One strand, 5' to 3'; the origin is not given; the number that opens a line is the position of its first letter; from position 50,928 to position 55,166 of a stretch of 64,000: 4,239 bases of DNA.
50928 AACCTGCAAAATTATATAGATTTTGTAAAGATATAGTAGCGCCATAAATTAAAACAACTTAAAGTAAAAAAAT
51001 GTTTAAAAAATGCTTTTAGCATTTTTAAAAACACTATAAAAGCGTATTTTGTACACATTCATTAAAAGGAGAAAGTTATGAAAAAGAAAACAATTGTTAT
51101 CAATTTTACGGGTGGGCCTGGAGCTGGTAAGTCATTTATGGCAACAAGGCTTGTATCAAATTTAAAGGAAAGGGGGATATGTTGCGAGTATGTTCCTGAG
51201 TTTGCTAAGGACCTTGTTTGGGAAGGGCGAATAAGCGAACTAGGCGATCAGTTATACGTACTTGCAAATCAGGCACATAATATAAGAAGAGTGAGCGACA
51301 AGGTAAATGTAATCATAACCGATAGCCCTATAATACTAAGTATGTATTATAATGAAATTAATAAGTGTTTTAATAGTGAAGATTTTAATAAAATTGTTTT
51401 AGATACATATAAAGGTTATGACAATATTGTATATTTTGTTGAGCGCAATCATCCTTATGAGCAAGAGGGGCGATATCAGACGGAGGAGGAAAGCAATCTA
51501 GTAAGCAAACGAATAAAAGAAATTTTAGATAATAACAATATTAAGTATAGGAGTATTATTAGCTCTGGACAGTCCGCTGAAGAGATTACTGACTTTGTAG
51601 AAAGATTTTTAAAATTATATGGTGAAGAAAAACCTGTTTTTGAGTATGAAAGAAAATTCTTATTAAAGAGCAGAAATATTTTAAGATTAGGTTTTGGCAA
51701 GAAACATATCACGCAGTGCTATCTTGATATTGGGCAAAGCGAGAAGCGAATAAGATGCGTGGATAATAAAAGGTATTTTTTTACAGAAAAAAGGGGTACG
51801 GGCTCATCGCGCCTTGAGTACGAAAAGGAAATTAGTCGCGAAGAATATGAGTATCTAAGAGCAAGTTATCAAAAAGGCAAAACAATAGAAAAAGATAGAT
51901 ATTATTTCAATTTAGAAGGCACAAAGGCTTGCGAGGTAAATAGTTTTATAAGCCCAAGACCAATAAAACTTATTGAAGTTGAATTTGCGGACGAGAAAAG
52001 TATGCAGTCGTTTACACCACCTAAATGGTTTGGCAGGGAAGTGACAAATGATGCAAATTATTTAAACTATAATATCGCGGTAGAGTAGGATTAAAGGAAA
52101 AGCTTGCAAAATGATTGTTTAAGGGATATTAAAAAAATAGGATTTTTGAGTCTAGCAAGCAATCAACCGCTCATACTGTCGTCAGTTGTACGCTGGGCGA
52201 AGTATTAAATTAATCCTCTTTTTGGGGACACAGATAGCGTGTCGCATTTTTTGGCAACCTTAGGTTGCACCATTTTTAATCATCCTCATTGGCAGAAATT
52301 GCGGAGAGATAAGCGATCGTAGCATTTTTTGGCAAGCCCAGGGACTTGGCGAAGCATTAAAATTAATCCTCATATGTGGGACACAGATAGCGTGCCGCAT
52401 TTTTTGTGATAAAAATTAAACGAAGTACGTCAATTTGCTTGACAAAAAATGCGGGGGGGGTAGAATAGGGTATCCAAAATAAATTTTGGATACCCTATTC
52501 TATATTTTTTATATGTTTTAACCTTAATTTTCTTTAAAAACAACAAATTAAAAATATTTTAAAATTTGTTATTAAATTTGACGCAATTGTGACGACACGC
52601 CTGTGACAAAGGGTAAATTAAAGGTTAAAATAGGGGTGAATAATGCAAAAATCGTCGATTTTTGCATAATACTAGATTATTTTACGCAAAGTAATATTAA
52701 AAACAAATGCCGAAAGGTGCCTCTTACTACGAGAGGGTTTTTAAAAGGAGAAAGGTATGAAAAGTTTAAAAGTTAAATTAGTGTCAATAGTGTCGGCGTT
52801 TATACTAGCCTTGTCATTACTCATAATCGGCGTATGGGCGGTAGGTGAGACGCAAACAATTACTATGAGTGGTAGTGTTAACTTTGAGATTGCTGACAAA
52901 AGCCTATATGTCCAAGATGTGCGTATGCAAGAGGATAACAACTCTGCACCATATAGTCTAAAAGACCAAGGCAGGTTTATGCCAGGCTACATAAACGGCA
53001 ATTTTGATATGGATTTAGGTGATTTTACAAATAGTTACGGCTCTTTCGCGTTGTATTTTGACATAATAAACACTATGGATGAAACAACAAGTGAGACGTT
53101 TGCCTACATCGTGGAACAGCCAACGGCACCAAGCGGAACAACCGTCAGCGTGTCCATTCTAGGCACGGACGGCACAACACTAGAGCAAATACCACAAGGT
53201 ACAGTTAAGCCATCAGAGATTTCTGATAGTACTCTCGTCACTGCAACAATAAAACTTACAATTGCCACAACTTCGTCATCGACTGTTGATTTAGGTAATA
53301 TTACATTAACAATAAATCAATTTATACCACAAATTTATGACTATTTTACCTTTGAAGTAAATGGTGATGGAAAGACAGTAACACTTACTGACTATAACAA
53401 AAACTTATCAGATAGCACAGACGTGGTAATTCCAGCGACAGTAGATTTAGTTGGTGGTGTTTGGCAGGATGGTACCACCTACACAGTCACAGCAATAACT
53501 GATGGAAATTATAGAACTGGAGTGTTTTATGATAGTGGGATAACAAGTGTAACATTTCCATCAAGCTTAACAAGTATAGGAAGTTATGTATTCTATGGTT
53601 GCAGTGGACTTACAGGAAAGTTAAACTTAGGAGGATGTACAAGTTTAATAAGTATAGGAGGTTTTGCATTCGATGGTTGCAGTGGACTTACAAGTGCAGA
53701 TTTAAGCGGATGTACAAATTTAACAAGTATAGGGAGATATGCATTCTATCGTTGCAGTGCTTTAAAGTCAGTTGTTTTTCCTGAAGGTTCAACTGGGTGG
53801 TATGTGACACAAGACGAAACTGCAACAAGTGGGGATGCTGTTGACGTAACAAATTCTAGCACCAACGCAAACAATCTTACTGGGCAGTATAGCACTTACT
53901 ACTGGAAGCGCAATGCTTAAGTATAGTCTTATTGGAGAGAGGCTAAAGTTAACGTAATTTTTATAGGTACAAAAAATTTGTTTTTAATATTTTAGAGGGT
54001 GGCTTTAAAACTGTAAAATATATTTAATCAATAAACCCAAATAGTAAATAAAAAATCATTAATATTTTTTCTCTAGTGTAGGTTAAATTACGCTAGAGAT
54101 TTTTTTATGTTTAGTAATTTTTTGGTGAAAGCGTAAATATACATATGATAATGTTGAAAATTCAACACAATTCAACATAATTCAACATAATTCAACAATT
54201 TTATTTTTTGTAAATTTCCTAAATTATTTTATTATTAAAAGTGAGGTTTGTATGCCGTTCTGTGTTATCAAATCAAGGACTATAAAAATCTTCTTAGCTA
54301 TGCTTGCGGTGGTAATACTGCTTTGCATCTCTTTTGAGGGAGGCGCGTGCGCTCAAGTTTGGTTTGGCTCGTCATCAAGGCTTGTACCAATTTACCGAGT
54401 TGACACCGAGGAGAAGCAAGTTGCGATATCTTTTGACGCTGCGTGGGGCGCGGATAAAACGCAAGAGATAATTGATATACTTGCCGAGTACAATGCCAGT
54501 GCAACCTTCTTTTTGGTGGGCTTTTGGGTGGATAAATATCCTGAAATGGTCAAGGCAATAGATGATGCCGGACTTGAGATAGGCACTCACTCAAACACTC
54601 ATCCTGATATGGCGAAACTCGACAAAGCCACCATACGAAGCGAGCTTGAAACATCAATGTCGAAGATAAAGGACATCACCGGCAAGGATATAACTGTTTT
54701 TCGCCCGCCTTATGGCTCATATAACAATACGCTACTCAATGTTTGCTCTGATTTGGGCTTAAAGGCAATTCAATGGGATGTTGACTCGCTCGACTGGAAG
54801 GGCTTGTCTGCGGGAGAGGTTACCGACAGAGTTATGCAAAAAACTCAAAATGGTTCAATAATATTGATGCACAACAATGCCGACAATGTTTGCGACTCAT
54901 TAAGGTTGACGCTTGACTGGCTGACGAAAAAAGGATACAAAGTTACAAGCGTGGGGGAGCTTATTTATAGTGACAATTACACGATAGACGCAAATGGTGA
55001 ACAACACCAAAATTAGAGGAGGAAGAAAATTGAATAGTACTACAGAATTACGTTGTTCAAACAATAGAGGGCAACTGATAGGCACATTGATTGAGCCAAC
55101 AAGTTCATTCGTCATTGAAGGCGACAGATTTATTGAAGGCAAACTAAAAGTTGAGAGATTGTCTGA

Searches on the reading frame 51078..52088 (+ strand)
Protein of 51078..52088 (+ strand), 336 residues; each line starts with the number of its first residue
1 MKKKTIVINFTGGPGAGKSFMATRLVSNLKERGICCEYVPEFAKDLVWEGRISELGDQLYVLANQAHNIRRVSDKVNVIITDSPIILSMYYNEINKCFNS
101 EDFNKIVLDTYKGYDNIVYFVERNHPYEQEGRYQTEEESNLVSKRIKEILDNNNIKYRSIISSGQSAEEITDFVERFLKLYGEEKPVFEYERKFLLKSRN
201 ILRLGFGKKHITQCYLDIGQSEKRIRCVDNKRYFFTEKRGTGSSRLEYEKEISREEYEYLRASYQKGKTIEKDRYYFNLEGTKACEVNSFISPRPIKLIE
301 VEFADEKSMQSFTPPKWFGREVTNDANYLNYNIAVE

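Call 10: search_protein_families(library=pfam, proteins=[window:51078-52088:+])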
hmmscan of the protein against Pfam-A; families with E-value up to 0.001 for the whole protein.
window:51078-52088:+ (336 aa): 3 families
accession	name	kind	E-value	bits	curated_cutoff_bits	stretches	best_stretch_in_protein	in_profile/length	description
PF13521.12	AAA_28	-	2.6e-11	44.4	27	1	8-160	2-156/164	AAA domain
PF01928.26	CYTH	-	2.6e-05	24.6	23.2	1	189-301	3-143/179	CYTH domain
PF06309.17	Torsin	-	6.8e-05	23.4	27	1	3-43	51-91/127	Torsin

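Call 13: find_encoding_contigs(protein=window:51078-52088:+, flank=6000, max_places=10)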
Protein window:51078-52088:+ (336 aa): 9 contigs read that carry it; 4 places shown.
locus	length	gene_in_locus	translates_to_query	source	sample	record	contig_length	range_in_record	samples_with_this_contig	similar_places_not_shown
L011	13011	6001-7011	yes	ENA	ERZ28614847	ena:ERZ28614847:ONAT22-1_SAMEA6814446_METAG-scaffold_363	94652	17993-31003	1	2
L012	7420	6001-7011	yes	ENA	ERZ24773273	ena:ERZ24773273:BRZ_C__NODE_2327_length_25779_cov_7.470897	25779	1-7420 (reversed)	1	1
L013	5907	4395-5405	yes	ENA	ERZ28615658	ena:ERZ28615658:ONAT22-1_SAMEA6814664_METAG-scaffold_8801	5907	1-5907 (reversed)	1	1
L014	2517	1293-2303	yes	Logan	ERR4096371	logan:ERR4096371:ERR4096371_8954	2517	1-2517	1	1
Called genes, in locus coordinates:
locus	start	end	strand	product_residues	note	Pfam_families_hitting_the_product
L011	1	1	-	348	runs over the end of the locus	PF03033:Glyco_transf_28, PF04101:Glyco_tran_28_C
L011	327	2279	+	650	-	PF02518:HATPase_c, PF00204:DNA_gyraseB, PF01751:Toprim, PF00986:DNA_gyraseB_C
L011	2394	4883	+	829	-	PF00521:DNA_topoisoIV, PF03989:DNA_gyraseA_C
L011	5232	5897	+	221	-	PF00293:NUDIX, PF19368:WHD_AraR, PF21906:WHD_NrtR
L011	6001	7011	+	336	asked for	PF13521:AAA_28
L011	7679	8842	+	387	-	PF13306:LRR_5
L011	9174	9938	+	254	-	PF01522:Polysacc_deac_1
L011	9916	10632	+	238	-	PF00436:SSB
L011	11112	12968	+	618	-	PF00664:ABC_membrane, PF00005:ABC_tran, PF02463:SMC_N (faint)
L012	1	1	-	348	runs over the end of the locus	PF03033:Glyco_transf_28, PF04101:Glyco_tran_28_C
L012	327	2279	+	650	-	PF02518:HATPase_c, PF00204:DNA_gyraseB, PF01751:Toprim, PF00986:DNA_gyraseB_C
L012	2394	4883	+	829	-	PF00521:DNA_topoisoIV, PF03989:DNA_gyraseA_C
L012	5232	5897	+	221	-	PF00293:NUDIX, PF19368:WHD_AraR, PF21906:WHD_NrtR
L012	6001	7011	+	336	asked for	PF13521:AAA_28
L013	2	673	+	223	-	?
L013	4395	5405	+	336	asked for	PF13521:AAA_28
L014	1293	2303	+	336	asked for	PF13521:AAA_28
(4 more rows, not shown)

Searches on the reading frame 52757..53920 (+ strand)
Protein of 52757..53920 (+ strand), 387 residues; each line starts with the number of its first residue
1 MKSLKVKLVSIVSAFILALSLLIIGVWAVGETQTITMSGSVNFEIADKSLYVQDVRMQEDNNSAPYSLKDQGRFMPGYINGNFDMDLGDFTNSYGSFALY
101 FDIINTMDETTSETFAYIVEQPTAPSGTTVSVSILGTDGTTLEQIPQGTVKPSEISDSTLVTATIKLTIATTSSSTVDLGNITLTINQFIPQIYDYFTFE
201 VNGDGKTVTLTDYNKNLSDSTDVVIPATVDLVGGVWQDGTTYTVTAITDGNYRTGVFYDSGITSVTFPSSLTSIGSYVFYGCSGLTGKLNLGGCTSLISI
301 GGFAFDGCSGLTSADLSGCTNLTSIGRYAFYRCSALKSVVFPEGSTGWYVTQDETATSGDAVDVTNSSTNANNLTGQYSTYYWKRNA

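Call 10: search_protein_families(library=pfam, proteins=[window:52757-53920:+])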
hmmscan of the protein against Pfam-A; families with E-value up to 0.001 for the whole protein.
window:52757-53920:+ (387 aa): 1 family
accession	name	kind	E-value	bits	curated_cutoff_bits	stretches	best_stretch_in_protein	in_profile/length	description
PF13306.12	LRR_5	-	6.1e-19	68.6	27.7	1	255-345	6-90/127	BspA type Leucine rich repeat region (6 copies)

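Call 16: find_encoding_contigs(protein=window:52757-53920:+, flank=3000, max_places=10)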
Protein window:52757-53920:+ (387 aa): 6 contigs read that carry it; 4 places shown.
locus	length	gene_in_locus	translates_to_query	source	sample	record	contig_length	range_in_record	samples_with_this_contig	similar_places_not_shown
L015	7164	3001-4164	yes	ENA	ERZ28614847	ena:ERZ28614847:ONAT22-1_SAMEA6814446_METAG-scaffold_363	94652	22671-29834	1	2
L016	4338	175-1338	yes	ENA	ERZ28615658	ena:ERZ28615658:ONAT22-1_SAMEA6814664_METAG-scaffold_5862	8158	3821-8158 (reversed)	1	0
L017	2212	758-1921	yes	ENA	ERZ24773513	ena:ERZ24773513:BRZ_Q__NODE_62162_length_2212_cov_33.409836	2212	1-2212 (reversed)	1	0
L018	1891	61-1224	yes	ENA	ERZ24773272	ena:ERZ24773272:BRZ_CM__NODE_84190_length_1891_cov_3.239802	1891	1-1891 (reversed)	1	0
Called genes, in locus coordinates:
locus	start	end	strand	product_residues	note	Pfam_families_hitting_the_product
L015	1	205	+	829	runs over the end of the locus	PF00521:DNA_topoisoIV, PF03989:DNA_gyraseA_C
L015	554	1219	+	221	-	PF00293:NUDIX, PF19368:WHD_AraR, PF21906:WHD_NrtR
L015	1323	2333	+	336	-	PF13521:AAA_28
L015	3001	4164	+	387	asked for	PF13306:LRR_5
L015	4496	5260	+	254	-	PF01522:Polysacc_deac_1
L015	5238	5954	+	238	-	PF00436:SSB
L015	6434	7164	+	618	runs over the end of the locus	PF00664:ABC_membrane, PF00005:ABC_tran, PF02463:SMC_N (faint)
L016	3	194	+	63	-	?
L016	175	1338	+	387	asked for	PF13306:LRR_5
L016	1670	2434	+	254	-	PF01522:Polysacc_deac_1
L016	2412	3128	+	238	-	PF00436:SSB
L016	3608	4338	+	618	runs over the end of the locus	PF00664:ABC_membrane, PF00005:ABC_tran, PF02463:SMC_N (faint)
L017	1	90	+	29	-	?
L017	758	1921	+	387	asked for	PF13306:LRR_5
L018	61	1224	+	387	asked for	PF13306:LRR_5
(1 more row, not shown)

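Call 80: search_protein_families(library=ncbifam, proteins=[window:52757-53920:+], max_evalue=0.001)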
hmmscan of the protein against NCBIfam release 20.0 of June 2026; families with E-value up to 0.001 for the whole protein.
window:52757-53920:+ (387 aa): 0 families

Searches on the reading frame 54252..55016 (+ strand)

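Call 10: search_protein_families(library=pfam, proteins=[window:54252-55016:+])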
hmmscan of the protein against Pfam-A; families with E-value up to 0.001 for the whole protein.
window:54252-55016:+ (254 aa): 1 family
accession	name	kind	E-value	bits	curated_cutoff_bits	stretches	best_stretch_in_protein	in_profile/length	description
PF01522.26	Polysacc_deac_1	-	3.2e-37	127.7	23.1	1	50-172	2-123/124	Polysaccharide deacetylase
